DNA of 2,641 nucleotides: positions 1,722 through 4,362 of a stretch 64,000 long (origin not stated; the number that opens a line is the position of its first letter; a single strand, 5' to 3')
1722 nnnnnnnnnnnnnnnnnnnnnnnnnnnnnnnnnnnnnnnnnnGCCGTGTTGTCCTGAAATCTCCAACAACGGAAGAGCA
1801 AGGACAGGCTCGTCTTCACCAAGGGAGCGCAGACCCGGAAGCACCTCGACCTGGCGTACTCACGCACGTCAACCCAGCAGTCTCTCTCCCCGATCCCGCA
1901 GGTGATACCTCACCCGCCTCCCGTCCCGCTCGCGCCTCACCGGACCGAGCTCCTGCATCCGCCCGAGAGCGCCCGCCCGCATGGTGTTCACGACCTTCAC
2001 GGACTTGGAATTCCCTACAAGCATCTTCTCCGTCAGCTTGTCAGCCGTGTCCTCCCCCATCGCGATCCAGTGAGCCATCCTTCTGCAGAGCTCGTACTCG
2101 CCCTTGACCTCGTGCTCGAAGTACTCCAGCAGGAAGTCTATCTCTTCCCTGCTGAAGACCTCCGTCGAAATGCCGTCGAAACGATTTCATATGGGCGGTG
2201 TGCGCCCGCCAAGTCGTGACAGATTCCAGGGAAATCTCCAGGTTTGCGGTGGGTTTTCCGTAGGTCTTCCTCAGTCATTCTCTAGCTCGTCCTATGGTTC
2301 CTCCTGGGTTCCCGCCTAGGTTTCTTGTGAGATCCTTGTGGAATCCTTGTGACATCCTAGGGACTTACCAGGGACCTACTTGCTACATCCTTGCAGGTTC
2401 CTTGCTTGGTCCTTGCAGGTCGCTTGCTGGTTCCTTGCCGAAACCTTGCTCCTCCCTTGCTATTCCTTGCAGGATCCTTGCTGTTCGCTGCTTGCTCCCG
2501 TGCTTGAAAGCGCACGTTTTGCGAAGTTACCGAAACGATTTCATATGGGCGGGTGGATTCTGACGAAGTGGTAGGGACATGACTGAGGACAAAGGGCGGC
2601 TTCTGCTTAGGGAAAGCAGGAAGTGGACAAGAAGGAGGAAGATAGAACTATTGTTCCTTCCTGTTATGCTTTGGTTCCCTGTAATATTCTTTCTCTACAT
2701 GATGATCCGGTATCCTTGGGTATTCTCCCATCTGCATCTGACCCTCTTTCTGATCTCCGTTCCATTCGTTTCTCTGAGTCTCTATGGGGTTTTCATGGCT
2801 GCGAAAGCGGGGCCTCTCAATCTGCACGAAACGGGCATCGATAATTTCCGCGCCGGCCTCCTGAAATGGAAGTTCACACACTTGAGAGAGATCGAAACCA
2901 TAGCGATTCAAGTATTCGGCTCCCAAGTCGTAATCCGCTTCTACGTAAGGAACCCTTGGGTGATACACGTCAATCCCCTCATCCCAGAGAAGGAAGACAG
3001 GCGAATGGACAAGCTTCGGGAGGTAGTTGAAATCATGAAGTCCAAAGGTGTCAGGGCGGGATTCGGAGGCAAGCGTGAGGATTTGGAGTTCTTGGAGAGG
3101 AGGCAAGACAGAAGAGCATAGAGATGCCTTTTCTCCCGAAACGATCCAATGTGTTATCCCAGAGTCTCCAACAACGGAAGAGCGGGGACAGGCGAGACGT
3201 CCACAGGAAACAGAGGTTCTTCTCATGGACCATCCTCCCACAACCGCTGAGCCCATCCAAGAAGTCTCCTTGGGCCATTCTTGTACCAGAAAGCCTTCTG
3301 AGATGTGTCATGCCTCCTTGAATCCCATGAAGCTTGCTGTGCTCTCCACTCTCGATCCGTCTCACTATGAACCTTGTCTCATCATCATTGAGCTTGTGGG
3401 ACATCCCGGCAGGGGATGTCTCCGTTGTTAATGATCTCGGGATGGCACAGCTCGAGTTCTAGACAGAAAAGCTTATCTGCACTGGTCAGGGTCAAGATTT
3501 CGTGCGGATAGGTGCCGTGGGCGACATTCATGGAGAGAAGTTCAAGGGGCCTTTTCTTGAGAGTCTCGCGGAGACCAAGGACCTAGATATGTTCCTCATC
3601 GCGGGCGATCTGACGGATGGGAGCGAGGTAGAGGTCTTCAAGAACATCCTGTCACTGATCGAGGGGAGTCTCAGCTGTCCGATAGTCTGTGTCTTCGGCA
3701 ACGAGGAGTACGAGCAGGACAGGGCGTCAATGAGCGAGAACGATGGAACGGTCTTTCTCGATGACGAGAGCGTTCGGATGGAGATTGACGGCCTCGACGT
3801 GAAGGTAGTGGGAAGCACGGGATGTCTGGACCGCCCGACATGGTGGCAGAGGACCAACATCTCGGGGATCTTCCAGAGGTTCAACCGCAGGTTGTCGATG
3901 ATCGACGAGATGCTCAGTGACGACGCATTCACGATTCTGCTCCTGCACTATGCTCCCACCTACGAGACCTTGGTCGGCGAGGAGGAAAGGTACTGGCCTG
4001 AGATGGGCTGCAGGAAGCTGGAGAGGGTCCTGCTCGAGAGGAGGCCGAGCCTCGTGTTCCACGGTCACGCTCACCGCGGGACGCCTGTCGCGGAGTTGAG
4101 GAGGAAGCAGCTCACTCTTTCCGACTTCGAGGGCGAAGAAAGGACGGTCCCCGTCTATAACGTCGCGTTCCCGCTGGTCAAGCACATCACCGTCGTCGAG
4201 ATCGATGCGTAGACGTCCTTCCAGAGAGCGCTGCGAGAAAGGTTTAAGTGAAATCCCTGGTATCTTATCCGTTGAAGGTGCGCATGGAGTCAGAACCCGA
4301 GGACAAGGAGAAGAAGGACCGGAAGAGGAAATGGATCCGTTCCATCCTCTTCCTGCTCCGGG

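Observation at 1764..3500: Repeat-rich, lower-GC, gene-poor zone directly downstream of polD-DP1 and near orc1/cdc6: candidate replication origin or regulatory region, or a decayed inserted element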

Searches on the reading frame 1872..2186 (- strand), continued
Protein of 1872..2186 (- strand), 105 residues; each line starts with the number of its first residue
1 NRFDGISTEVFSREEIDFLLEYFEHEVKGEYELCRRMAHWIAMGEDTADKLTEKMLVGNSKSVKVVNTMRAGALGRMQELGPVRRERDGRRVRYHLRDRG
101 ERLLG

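Call 51: find_encoding_contigs(protein=P0010, flank=8000, max_places=4)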
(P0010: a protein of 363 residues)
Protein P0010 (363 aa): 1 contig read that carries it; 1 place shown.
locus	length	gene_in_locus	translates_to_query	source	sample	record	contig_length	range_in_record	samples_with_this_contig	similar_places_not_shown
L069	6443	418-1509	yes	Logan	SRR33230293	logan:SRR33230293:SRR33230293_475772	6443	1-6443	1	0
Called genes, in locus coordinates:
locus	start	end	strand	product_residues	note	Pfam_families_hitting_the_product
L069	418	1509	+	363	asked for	-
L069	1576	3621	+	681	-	-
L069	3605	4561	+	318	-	-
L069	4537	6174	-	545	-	PF07669:Eco57I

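Call 71: find_encoding_contigs(protein=P0001, flank=6000)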
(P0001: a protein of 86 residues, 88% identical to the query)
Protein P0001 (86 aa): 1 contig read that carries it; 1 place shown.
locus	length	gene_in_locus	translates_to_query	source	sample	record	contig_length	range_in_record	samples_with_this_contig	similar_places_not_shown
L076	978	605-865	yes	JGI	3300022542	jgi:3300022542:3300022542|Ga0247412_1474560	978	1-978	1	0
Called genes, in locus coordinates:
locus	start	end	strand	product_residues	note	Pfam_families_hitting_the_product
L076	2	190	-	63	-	?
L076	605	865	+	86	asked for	-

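Call 72: find_encoding_contigs(protein=P0005, flank=6000)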
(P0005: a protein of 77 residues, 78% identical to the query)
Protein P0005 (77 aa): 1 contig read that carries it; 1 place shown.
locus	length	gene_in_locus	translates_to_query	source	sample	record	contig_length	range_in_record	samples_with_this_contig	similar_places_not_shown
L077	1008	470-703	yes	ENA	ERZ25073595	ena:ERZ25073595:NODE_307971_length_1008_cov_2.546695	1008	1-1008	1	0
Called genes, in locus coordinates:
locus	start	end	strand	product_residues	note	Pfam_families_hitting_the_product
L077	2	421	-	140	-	?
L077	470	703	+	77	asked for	-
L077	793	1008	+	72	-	?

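Call 80: search_protein_families(library=pfam, proteins=[L069:1576-3621:+, L069:3605-4561:+], max_evalue=0.001)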
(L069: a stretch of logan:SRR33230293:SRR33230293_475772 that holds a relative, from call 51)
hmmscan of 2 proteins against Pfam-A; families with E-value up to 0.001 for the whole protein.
L069:1576-3621:+ (681 aa): 0 families

L069:3605-4561:+ (318 aa): 0 families

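Call 81: search_protein_families(library=pfam, proteins=[L033:2969-4729:-], max_evalue=0.01)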
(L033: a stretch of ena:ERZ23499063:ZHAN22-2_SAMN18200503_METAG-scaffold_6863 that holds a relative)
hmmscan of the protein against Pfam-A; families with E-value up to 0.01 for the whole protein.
L033:2969-4729:- (586 aa): 4 families
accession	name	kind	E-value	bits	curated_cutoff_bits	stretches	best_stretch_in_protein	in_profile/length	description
PF05048.19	NosD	-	7.4e-28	97.9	23.6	2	177-283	92-212/212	Periplasmic copper-binding protein (NosD)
PF13229.12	Beta_helix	-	3e-17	63.1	25.9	1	99-251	6-158/158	Right handed beta helix region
PF07602.17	DUF1565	-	0.0002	21.2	20.3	0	80-233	76-228/257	Protein of unknown function (DUF1565)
PF01095.25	Pectinesterase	-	0.0015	17.8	27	1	33-96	2-71/298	Pectinesterase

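Call 92: search_solved_structures(query=A3, max_evalue=1)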
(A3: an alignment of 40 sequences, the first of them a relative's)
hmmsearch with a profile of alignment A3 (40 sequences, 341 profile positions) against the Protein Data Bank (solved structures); distinct sequences matched with E-value up to 1: 10.
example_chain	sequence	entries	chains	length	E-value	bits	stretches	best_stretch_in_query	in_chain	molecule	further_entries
4l9n_A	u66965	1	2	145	0.034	16.7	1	202-249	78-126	MepR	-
4l9t_A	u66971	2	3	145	0.096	15.3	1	202-249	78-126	MepR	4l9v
3eco_A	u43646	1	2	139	0.099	15.2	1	202-249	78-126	MepR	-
4l9j_A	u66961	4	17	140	0.1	15.2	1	202-249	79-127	MepR | MarR family regulatory protein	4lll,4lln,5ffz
5fb2_A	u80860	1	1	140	0.1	15.1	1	202-249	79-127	MarR family regulatory protein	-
9c7z_A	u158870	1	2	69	0.11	15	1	255-289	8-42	HALC3_919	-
4ld5_A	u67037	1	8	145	0.12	15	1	202-249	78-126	MepR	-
5ffx_A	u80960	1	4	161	0.12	14.9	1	202-249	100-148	MarR family regulatory protein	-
5f6f_A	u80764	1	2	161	0.13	14.8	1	202-249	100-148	MarR family regulatory protein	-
5ceg_A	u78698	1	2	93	0.63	12.6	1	3-62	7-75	Addiction module antidote protein, CopG/Arc/MetJ family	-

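Call 96: predict_structure(alignment_id=A3)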
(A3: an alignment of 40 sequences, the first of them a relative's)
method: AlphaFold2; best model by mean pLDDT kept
length: 338 residues; sequences in the alignment: 40
mean_pLDDT: 91.3   pTM: 0.79
mean pLDDT of the five models: 91.3, 91.3, 90.8, 90.2, 90.0
residues with pLDDT >= 90: 278; 70-90: 33; 50-70: 8; < 50: 19
segments of 3 or more residues with pLDDT < 50: 47-65
pLDDT, mean of each block of 10 residues (from residue 1): 90 95 94 89 56 44 53 93 97 91 97 98 96 98 96 92 97 98 96 97 93 98 97 83 98 97 98 98 98 98 98 96 98 88
secondary structure, 60 per line:
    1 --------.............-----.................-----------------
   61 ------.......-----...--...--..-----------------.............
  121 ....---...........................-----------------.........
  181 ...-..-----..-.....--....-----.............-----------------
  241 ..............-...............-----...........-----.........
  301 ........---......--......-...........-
elements in order: H9-21 H27-43 H67-73 H108-124 H130-154 H172-183 H195-199 E202-205 E211-215 H216-223 H241-254 H256-270 H276-286 H292-308 E312-317 E320-325 H327-337

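Call 98: fold_search(model_id=the predicted structure, library=pdb)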
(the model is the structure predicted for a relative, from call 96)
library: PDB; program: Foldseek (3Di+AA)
matches with E <= 10: 554; with E <= 0.001: 0
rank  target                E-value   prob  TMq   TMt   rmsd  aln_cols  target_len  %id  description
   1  5m5p_A                4.9e-02  0.94  0.19  0.04  17.4       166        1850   17  S. cerevisiae spliceosomal helicase Brr2 (271-end) in complex with the Jab/MPN domain of S. cerevisiae Prp8 (released 2016-12-07)
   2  2rdp                  7.0e-02  1.00  0.19  0.41   7.7        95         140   21  The structure of a MarR family protein from Bacillus stearothermophilus (released 2007-11-13)
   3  5k5q_C                8.2e-02  0.99  0.16  0.48   4.1        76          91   14  Structure of AspA-DNA complex: novel centromere bindng protein-centromere complex (released 2016-06-01)
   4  6qfd_B                1.2e-01  1.00  0.20  0.53   2.5        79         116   19  The complex structure of hsRosR-S4 (vng0258/RosR-S4) (released 2019-07-10)
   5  2d45_B                1.2e-01  1.00  0.18  0.45   3.2        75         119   19  Crystal structure of the MecI-mecA repressor-operator complex (released 2005-10-25)
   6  6aht_A                1.2e-01  0.93  0.19  0.50   6.3       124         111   18  Plasmid partitioning protein TubR from Bacillus cereus (released 2019-06-26)
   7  6aht_B                1.5e-01  0.97  0.20  0.53   4.7       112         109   18  Plasmid partitioning protein TubR from Bacillus cereus (released 2019-06-26)
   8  5nrl_B                1.5e-01  0.63  0.17  0.04  16.7       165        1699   16  Structure of a pre-catalytic spliceosome (released 2017-05-31)
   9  8e4y                  1.5e-01  0.30  0.17  0.11  12.1       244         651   10  Cryo-EM structure of human glycerol-3-phosphate acyltransferase 1 (GPAT1) in complex with 2-oxohexadecyl-CoA (released 2022-12-21)
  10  6qfd_A                1.6e-01  1.00  0.20  0.53   2.6        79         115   19  The complex structure of hsRosR-S4 (vng0258/RosR-S4) (released 2019-07-10)
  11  4lmy_A                1.6e-01  0.96  0.18  0.36   4.9        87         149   14  Structure of GAS PerR-Zn-Zn (released 2014-04-02)
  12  6o8k                  1.7e-01  1.00  0.18  0.58   2.8        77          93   21  Crystal Structure of apo and reduced Sulfide-responsive transcriptional repressor (SqrR) from Rhodobacter capsulatus. (released 2020-04-01)
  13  1okr_B                1.7e-01  0.99  0.18  0.44   3.3        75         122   19  Three-dimensional structure of S.aureus methicillin-resistance regulating transcriptional repressor MecI. (released 2003-10-09)
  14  1sax_A                1.7e-01  0.99  0.17  0.44   3.1        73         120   18  Three-dimensional structure of s.aureus methicillin-resistance regulating transcriptional repressor meci in complex wi (released 2004-04-27)
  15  1r22_B                1.8e-01  0.92  0.19  0.48   5.0       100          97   17  Crystal structure of the cyanobacterial metallothionein repressor SmtB (C14S/C61S/C121S mutant) in the Zn2alpha5-form (released 2004-05-18)
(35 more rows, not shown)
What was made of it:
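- Fold matches of the parent family's domains include the centromere binders AspA and TubR, though among many generic wHTH regulators (call 98). All fold matches have E > 0.04 and are generic (call 98).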

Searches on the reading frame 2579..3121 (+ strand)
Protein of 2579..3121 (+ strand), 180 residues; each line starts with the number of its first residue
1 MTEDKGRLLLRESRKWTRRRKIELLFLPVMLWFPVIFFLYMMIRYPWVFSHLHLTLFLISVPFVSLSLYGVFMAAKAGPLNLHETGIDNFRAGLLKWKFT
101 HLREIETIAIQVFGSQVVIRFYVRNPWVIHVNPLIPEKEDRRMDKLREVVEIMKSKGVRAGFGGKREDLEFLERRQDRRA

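Call 8: search_protein_families(library=pfam, proteins=[window:2579-3121:+], max_evalue=0.1)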
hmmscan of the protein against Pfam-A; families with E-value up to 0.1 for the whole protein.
window:2579-3121:+ (180 aa): 0 families

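Call 20: search_protein_families(library=phrogs, proteins=[window:2579-3121:+], max_evalue=0.1)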
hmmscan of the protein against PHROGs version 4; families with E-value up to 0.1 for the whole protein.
window:2579-3121:+ (180 aa): 1 family
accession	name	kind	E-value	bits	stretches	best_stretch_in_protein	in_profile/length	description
phrog_9800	-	unknown function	0.025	15.2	1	65-122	49-106/272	-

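Call 34: find_homologous_proteins(query=window:2579-3121:+, max_evalue=0.01)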
Query window:2579-3121:+ (180 aa): 1 proteins with E <= 0.01 among 90 candidates.
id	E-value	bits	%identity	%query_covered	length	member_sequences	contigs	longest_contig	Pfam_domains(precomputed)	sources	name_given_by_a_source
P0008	1.5e-113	395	99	100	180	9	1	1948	-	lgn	-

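Call 48: search_protein_families(library=padloc, proteins=[window:2579-3121:+], max_evalue=0.1)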
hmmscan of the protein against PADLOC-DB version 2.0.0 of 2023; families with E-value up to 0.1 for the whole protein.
window:2579-3121:+ (180 aa): 0 families

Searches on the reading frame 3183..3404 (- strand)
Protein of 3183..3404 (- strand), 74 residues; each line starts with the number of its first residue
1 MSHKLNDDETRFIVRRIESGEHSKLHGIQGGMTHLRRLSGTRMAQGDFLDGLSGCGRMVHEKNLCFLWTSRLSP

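Call 67: find_homologous_proteins(query=window:3183-3404:-, max_evalue=1)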
Query seq(74 aa) (74 aa): 1 proteins with E <= 1 among 1 candidates.
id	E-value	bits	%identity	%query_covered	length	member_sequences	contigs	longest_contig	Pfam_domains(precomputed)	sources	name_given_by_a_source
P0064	1.2e-33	132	86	93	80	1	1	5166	-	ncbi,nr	ncbi:MAG: hypothetical protein KAW84_02315 [Thermoplasmata archaeon]|nr:hypothetical protein [Thermo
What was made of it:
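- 3194..3449 (.): Right-hand segment of the insertion. No reading frame is clearly maintained. It contains a 10-bp-stem hairpin at 3398-3422. Call 67 (only lineage-specific hits).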

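Call 70: find_encoding_contigs(protein=P0064, flank=6000)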
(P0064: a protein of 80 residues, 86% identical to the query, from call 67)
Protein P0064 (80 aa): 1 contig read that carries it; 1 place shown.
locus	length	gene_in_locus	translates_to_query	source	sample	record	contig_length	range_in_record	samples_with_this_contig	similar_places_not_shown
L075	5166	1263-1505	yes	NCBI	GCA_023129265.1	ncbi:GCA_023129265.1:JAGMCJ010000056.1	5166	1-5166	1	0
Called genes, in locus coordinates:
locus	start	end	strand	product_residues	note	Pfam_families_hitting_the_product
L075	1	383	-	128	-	?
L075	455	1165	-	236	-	PF00149:Metallophos, PF12850:Metallophos_2 (weak)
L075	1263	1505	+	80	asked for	-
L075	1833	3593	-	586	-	PF05048:NosD, PF13229:Beta_helix, PF05048:NosD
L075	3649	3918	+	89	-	-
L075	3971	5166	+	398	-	?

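Call 81: search_protein_families(library=pfam, proteins=[L075:3971-5166:+], max_evalue=0.01)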
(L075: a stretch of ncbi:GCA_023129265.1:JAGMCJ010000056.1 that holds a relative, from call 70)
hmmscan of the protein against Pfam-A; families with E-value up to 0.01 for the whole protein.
L075:3971-5166:+ (398 aa): 1 family
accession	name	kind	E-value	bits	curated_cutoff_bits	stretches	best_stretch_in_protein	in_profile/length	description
PF23911.1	DUF7253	-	5.7e-06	27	25.1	0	123-146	66-89/110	Domain of unknown function (DUF7253)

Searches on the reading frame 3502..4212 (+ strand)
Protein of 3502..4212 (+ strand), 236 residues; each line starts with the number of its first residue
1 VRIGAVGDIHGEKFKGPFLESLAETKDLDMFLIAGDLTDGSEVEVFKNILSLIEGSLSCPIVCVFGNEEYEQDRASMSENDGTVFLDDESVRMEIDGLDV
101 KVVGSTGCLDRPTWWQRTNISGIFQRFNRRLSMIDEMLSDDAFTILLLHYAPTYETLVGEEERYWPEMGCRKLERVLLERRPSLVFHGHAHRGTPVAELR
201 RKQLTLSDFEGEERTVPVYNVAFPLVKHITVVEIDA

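Call 8: search_protein_families(library=pfam, proteins=[window:3502-4212:+], max_evalue=0.1)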
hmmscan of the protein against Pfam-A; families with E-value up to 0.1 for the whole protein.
window:3502-4212:+ (236 aa): 2 families
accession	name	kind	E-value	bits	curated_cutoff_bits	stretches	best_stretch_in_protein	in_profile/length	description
PF00149.33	Metallophos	-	1.2e-13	52.3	21.5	1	1-192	1-190/191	Calcineurin-like phosphoesterase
PF12850.12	Metallophos_2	-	1.1e-07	32.4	27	1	1-192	1-118/154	Calcineurin-like phosphoesterase superfamily domain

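Call 20: search_protein_families(library=phrogs, proteins=[window:3502-4212:+], max_evalue=0.1)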
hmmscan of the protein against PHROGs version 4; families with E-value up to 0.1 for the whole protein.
window:3502-4212:+ (236 aa): 1 family
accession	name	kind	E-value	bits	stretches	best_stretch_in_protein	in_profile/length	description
phrog_1649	-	other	5e-14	52.6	1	1-193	36-254/308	metallo-phosphoesterase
